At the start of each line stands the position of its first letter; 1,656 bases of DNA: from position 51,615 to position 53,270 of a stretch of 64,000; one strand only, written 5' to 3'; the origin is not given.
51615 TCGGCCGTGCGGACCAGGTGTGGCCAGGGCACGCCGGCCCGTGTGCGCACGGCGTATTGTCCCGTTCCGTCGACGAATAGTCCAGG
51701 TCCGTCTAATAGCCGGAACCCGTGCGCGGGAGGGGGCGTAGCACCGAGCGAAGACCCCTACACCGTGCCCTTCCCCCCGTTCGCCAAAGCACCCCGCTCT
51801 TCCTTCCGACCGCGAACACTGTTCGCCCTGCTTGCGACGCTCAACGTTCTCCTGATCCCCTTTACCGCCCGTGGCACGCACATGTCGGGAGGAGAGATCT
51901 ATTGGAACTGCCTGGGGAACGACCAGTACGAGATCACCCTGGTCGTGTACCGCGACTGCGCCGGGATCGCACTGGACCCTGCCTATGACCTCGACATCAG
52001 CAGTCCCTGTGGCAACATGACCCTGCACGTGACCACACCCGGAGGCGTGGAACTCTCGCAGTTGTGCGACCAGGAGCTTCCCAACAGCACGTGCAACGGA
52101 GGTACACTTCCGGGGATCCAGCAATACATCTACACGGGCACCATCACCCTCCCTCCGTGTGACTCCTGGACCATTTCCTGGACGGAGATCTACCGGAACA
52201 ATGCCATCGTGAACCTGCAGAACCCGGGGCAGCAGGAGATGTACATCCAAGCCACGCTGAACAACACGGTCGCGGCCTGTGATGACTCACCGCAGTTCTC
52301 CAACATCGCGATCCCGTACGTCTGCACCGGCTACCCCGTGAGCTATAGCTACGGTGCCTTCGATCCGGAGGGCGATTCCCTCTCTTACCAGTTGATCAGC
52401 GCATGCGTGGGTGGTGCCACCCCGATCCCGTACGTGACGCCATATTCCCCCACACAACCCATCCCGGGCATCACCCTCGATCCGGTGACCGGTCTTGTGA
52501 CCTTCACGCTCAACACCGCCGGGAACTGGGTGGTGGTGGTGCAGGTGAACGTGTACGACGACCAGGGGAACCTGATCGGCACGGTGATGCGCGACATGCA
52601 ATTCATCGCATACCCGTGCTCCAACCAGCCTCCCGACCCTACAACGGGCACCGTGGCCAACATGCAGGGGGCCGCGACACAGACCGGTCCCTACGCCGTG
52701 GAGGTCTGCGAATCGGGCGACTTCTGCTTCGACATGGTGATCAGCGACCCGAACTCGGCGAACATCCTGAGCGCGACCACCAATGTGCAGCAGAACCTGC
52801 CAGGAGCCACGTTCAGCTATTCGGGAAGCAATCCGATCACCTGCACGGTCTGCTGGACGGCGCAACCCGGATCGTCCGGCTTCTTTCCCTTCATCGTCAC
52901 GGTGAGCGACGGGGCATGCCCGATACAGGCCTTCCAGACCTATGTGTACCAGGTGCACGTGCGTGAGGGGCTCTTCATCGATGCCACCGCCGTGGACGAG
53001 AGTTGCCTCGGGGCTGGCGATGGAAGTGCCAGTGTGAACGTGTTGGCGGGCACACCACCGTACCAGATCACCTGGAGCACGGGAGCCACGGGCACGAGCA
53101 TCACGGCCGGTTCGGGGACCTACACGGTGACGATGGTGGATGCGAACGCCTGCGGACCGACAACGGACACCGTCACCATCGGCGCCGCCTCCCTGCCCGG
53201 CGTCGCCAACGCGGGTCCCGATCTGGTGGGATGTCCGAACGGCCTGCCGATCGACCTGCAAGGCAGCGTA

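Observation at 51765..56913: SprB-like giant adhesin with type-B gliding C-terminal domain, paired with its PorP/SprF partner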

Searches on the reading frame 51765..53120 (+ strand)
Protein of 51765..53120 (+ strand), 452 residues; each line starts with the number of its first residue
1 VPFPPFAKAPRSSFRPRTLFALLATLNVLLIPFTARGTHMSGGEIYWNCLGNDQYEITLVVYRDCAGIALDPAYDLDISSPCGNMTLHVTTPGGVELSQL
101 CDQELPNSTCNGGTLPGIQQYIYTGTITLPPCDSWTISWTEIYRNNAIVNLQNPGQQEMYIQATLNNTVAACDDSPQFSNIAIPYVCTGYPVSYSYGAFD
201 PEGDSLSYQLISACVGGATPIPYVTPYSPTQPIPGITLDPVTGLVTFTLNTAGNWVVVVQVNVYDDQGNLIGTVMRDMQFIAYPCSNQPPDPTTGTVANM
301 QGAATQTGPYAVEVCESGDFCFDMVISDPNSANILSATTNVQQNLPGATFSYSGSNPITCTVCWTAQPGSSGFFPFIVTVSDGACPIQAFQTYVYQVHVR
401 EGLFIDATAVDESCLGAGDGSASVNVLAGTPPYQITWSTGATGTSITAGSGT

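Call 15: find_homologous_proteins(query=window:51765-53120:+, max_evalue=0.00001)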
Query window:51765-53120:+ (452 aa): 131 proteins with E <= 0.00001 among 8000 candidates; the best 120 are listed.
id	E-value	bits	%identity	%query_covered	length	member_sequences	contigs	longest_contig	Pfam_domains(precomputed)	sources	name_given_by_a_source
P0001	4.1e-208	710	75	91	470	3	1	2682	PF13573.13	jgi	jgi:hypothetical protein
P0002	6.7e-193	660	67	92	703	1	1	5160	PF13573.13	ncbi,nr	ncbi:MAG: SprB repeat-containing protein, partial [Bacteroidetes bacterium]|nr:SprB repeat-containin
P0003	5.7e-192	657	67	92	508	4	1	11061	PF13573.13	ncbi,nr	ncbi:MAG: SprB repeat-containing protein, partial [Flavobacteriales bacterium]|nr:SprB repeat-contai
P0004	3.0e-187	641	65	96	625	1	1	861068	PF13573.13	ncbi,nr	ncbi:MAG: SprB repeat-containing protein [Flavobacteriales bacterium]|nr:SprB repeat-containing prot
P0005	2.4e-186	638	74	80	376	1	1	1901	-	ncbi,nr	ncbi:MAG: hypothetical protein JNM91_06730, partial [Flavobacteriales bacterium]|nr:hypothetical pro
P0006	8.0e-186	636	67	93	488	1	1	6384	PF13573.13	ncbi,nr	ncbi:MAG TPA: SprB repeat-containing protein, partial [Flavobacteriales bacterium]|nr:SprB repeat-co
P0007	1.3e-160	553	64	82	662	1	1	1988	PF13573.13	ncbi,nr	ncbi:MAG TPA: SprB repeat-containing protein, partial [Flavobacteriales bacterium]|nr:SprB repeat-co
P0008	2.8e-159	549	70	73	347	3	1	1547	-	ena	-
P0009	7.2e-158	544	70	74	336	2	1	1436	-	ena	-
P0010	1.7e-148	513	72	65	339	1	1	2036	-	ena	-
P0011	7.0e-147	508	55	92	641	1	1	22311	-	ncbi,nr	ncbi:MAG: hypothetical protein IPN38_17280 [Flavobacteriales bacterium]|nr:hypothetical protein [Fla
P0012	4.4e-144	499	70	64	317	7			-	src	-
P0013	9.0e-144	498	69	68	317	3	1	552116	-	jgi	jgi:hypothetical protein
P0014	1.1e-142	494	66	74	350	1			PF13573.13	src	-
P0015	2.7e-141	490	59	81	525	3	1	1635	-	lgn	-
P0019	2.2e-129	450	54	80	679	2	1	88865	PF18962.8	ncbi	ncbi:MAG: T9SS type A sorting domain-containing protein [Flavobacteriales bacterium]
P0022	4.5e-111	390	48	87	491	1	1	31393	PF13585.13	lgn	-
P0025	1.1e-108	382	47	81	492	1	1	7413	PF13585.13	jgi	jgi:gliding motility-associated-like protein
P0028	1.1e-102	362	43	94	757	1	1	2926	PF13585.13,PF18911.7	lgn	-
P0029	1.9e-102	362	42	95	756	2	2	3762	PF13585.13,PF18911.7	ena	-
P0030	4.8e-102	360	46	82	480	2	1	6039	PF13585.13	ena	-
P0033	1.3e-96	342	48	76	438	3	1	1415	PF13585.13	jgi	jgi:gliding motility-associated-like protein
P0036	1.2e-95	339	40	98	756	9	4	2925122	PF13585.13,PF18911.7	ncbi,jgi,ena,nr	ncbi:MAG: gliding motility-associated C-terminal domain-containing protein [Flavobacteriales bacteri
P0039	6.8e-95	337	46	81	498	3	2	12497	PF13585.13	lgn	-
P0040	2.7e-94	335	44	85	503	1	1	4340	PF13585.13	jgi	jgi:gliding motility-associated-like protein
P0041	2.2e-92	328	41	90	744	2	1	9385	PF00801.27,PF13585.13,PF18911.7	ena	-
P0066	7.8e-71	257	49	55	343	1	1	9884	PF13585.13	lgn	-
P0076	2.4e-66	243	35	85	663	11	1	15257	PF13585.13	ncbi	-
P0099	4.2e-26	110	34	64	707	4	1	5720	PF00801.27,PF13585.13,PF13860.13,PF18911.7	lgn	-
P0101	5.2e-25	106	32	58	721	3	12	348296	PF00801.27,PF13585.13,PF18911.7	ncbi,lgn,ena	-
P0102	3.6e-22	97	35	55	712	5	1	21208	PF13585.13,PF18911.7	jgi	jgi:gliding motility-associated-like protein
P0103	6.1e-21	93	30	58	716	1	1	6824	PF13585.13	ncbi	-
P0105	9.6e-20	89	30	59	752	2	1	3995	PF00801.27,PF13585.13,PF18911.7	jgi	-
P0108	3.2e-19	87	30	86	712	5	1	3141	PF13585.13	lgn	-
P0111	5.3e-18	83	29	92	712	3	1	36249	PF00801.27,PF13585.13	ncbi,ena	-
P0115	4.2e-16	77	31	58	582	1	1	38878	PF13585.13,PF03160.21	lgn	-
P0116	2.9e-15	74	32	55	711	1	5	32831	PF00801.27,PF13585.13,PF18911.7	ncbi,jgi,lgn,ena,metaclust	metaclust:\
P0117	3.0e-15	74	28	59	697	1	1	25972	PF13585.13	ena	-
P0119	9.4e-15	72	29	56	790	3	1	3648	PF00801.27,PF13585.13,PF18911.7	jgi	-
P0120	2.8e-13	68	28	60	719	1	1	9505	PF13585.13,PF18911.7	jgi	jgi:gliding motility-associated-like protein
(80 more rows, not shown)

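Call 20: search_protein_families(library=pfam, proteins=[window:51765-53120:+], max_evalue=10)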
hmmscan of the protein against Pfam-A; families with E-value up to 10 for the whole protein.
window:51765-53120:+ (452 aa): 2 families
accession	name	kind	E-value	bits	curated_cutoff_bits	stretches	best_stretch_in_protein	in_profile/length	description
PF13573.12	SprB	-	8.9e-10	38.5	28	1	408-442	3-37/37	SprB repeat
PF02743.24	dCache_1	-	0.044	13.8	45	1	249-277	121-149/240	Cache domain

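Call 26: find_related_loci(query=A2, collection=genome_contigs, flank=8000)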
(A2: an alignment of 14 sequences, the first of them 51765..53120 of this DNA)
Query A2 (452 aa) in genome_contigs; peptide patterns used: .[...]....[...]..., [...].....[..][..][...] (x = any residue, [..] = any of these).
332 stretches matched a pattern; 320 encode a relative of the query (tblastn E <= 1e-3); the best 80 are kept; 80 distinct loci.
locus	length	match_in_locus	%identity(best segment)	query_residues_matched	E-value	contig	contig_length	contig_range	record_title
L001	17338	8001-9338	87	4-452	0e+0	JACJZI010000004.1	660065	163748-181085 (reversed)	MAG: Flavobacteriales bacterium isolate HK-STAS-BACT-60 HK-STAS-BACT-60_4, whole genome shotgun sequence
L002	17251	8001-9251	75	36-452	0e+0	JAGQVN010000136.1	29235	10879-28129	MAG: Flavobacteriales bacterium isolate HKST-UBA105 k127_1670682, whole genome shotgun sequence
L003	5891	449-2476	72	15-452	0e+0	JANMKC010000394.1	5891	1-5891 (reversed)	MAG: Flavobacteriales bacterium isolate OTE_64_metabat_257 OTE_64_k141_4298792, whole genome shotgun sequence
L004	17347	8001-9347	70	1-452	0e+0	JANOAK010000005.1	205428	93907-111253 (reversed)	MAG: Flavobacteriales bacterium isolate VAR_18_metabat_312 VAR_18_k141_602914, whole genome shotgun sequence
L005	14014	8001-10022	73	17-452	0e+0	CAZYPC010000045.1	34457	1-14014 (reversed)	MAG TPA_asm: uncultured Chryseobacterium sp. isolate SRP189682_co1_319 genome assembly, contig: NODE_1730_length_34457_c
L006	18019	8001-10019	72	17-452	0e+0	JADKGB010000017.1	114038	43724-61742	MAG: Flavobacteriales bacterium isolate Ribe_18-Q3-R11-54_BAT3C.87 tig00011357-10-1145770, whole genome shotgun sequence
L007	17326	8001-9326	70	6-452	0e+0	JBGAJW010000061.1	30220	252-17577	MAG: Flavobacteriales bacterium isolate MAG_AAO_H125.21 AAOH125-21_opera_contig_3198, whole genome shotgun sequence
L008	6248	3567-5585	72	17-452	0e+0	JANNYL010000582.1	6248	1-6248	MAG: Flavobacteriales bacterium isolate VAR_34_concoct_196_sub VAR_34_k141_2790767, whole genome shotgun sequence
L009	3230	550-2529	72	15-452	0e+0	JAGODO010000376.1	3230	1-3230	MAG: Flavobacteriales bacterium isolate Go_SlAct_bin_91 Go_SlAct_246353_length_3230_cov_5.577506, whole genome shotgun s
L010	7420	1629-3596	72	36-452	0e+0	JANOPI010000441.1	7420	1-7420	MAG: Flavobacteriales bacterium isolate VAR_4_metabat_71 VAR_4_k141_3987230, whole genome shotgun sequence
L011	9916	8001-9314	69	15-452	0e+0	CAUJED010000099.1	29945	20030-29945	MAG: Bacteroidota bacterium isolate KLAP38 genome assembly, contig: KLAP38_324988, whole genome shotgun sequence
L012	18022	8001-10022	69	16-452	0e+0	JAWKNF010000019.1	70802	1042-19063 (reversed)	MAG: Flavobacteriales bacterium isolate ABC1.8 ABC1.8.fa-19, whole genome shotgun sequence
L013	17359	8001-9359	66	6-452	0e+0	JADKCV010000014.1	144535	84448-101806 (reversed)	MAG: Flavobacteriales bacterium isolate OdNE_18-Q3-R46-58_MAXAC.100_sub tig00012732-10-1442280, whole genome shotgun seq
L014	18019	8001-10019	66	17-452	0e+0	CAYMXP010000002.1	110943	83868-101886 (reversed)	MAG TPA_asm: uncultured Chryseobacterium sp. isolate SRP173033_co3_12 genome assembly, contig: NODE_101_length_110943_co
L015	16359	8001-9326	66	8-451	0e+0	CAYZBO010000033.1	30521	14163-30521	MAG TPA_asm: uncultured Chryseobacterium sp. isolate SRP329715_co2_379 genome assembly, contig: NODE_3123_length_30521_c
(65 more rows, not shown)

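Call 27: predict_structure(alignment_id=A1)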
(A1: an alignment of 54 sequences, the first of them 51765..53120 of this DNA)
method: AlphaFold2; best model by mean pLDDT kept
length: 452 residues; sequences in the alignment: 54
mean_pLDDT: 88.9   pTM: 0.81
mean pLDDT of the five models: 88.9, 88.0, 88.0, 87.7, 87.3
residues with pLDDT >= 90: 328; 70-90: 70; 50-70: 40; < 50: 14
segments of 3 or more residues with pLDDT < 50: 444-452
pLDDT, mean of each block of 10 residues (from residue 1): 54 61 79 64 97 97 93 98 98 95 94 94 98 98 94 96 95 93 90 94 94 97 98 97 96 97 95 97 93 97 97 93 97 95 94 98 92 93 91 95 75 56 75 68 46 36
secondary structure, 60 per line:
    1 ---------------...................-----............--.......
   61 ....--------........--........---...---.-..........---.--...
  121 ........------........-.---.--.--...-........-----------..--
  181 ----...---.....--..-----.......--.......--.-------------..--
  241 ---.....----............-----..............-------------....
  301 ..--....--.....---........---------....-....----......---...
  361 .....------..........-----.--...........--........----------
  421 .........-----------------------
elements in order: H16-34 E40-51 E54-64 E73-80 E83-90 E94-96 H102-107 E118-128 E135-142 E158-165 E185-187 E191-195 E205-211 E244-248 E253-264 E270-283 E297-302 E305-308 E311-315 E319-326 E336-339 H341-344 E349-354 E358-365 E372-381 E390-400 E403-410 E421-429

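Call 31: fold_search(model_id=the predicted structure, library=pdb)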
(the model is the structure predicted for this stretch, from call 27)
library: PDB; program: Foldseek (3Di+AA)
matches with E <= 10: 1393; with E <= 0.001: 89
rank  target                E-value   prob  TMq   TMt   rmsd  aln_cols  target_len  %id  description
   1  6bwn                  2.1e-06  1.00  0.16  0.32  23.7       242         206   14  Crystal Structure of Mouse Protocadherin-15 EC6-7 (released 2018-12-19)
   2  4xxw_C                2.5e-06  1.00  0.18  0.35  23.6       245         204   15  Crystal structure of mouse Cadherin-23 EC1-2 and Protocadherin-15 EC1-2 splice variant (released 2016-05-04)
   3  2wcp                  2.9e-06  1.00  0.18  0.35  23.1       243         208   16  CRYSTAL STRUCTURE OF MOUSE CADHERIN-23 EC1-2 (released 2010-04-21)
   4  4aqe_A                3.2e-06  1.00  0.18  0.36  23.8       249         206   16  CRYSTAL STRUCTURE OF DEAFNESS ASSOCIATED MUTANT MOUSE CADHERIN-23 EC1- 2S70P AND PROTOCADHERIN-15 EC1-2 FORM I (released 2012-11-07)
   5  6bxu_B                3.8e-06  1.00  0.18  0.25  29.7       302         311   12  Crystal Structure of Mouse Protocadherin-15 EC5-7 I582T (released 2018-12-26)
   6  6vfw_E                4.4e-06  1.00  0.17  0.18  33.9       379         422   12  Crystal structure of human delta protocadherin 10 EC1-EC4 (released 2020-03-11)
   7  4aqa_A                5.3e-06  1.00  0.18  0.36  23.5       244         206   14  CRYSTAL STRUCTURE OF DEAFNESS ASSOCIATED MUTANT MOUSE CADHERIN-23 EC1- 2D124G AND PROTOCADHERIN-15 EC1-2 FORM I (released 2012-11-07)
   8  3mvs                  6.2e-06  1.00  0.18  0.36  23.0       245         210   14  Structure of the N-terminus of Cadherin 23 (released 2010-06-09)
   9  5vt8_B                8.0e-06  1.00  0.15  0.30  23.4       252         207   13  Crystal Structure of Mouse Cadherin-23 EC24-25 (released 2018-05-23)
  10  6dms                  1.0e-05  1.00  0.18  0.12  27.5       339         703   10  Endo-fucoidan hydrolase MfFcnA4_H294Q from glycoside hydrolase family 107 (released 2018-10-03)
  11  5vt8_C                1.1e-05  1.00  0.16  0.31  24.1       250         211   14  Crystal Structure of Mouse Cadherin-23 EC24-25 (released 2018-05-23)
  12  2wd0_A                1.1e-05  1.00  0.18  0.35  23.1       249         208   16  CRYSTAL STRUCTURE OF NONSYNDROMIC DEAFNESS (DFNB12) ASSOCIATED MUTANT D124G OF MOUSE CADHERIN-23 EC1-2 (released 2010-04-21)
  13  5w4t_B                1.3e-05  1.00  0.19  0.27  25.1       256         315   14  Crystal Structure of Fish Cadherin-23 EC1-3 (released 2018-06-20)
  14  8e51_B                1.4e-05  1.00  0.18  0.36  23.2       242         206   16  Crystal Structure of Iridescent Shark Catfish Cadherin-23 EC1-2 and Protocadherin-15 EC1-2 (released 2023-03-22)
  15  2a4e                  2.4e-05  1.00  0.17  0.33  23.6       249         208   13  Crystal structure of mouse cadherin-11 EC1-2 (released 2006-04-25)
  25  6dlh                  6.5e-05  0.99  0.16  0.11  25.6       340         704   12  Endo-fucoidan hydrolase MfFcnA4 from glycoside hydrolase family 107 (released 2018-10-03)
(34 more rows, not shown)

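Call 58: find_encoding_contigs(protein=P0036, flank=4000, max_places=2)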
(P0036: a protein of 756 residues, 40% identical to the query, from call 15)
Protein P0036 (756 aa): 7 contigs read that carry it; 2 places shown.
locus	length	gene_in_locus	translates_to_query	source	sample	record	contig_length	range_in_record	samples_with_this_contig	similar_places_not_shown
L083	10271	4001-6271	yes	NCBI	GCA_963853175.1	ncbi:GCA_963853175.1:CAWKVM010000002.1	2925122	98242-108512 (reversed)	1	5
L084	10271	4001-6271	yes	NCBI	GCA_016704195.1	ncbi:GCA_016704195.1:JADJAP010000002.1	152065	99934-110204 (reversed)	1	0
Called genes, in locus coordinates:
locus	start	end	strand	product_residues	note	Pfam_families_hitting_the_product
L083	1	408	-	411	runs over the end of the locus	PF01266:DAO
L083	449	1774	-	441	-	PF11700:ATG22, PF07690:MFS_1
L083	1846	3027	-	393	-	PF00691:OmpA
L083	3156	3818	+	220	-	-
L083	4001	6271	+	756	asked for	PF18911:PKD_4, PF13585:CHU_C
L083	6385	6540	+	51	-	-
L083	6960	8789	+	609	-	PF07719:TPR_2 (faint), PF13176:TPR_7 (faint), PF13181:TPR_8 (faint), PF13374:TPR_10 (faint), PF00515:TPR_1 (weak), PF13424:TPR_12, PF06580:His_kinase, PF02518:HATPase_c (weak), +1 more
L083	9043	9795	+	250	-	PF00072:Response_reg, PF04397:LytTR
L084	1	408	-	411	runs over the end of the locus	PF01266:DAO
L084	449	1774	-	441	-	PF11700:ATG22, PF07690:MFS_1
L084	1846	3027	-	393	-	PF00691:OmpA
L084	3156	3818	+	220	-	-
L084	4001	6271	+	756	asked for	PF18911:PKD_4, PF13585:CHU_C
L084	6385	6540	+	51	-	-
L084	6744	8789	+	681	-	PF07719:TPR_2 (faint), PF13176:TPR_7 (faint), PF13181:TPR_8 (faint), PF13374:TPR_10 (faint), PF00515:TPR_1 (weak), PF13424:TPR_12, PF06580:His_kinase, PF02518:HATPase_c (weak)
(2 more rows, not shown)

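Call 59: find_encoding_contigs(protein=P0019, flank=4000, max_places=2)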
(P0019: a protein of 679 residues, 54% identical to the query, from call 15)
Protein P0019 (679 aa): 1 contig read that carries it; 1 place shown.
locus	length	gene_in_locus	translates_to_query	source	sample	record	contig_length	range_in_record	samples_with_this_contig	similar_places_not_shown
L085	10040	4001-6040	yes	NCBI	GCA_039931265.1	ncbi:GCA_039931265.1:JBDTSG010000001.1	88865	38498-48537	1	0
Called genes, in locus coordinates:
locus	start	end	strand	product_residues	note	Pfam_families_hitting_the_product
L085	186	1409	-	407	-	PF08486:SpoIID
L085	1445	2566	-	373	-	PF02684:LpxB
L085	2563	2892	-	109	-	-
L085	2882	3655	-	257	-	PF01975:SurE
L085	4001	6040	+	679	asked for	PF18962:Por_Secre_tail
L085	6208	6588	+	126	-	PF01042:Ribonuc_L-PSP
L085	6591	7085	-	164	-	-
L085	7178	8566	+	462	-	PF00890:FAD_binding_2 (weak), PF01266:DAO (faint), PF03486:HI0933_like (faint), PF07992:Pyr_redox_2, PF12831:FAD_oxidored (weak), PF13738:Pyr_redox_3, PF00070:Pyr_redox, PF02852:Pyr_redox_dim, +1 more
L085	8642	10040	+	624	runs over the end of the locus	PF13522:GATase_6, PF13537:GATase_7, PF00733:Asn_synthase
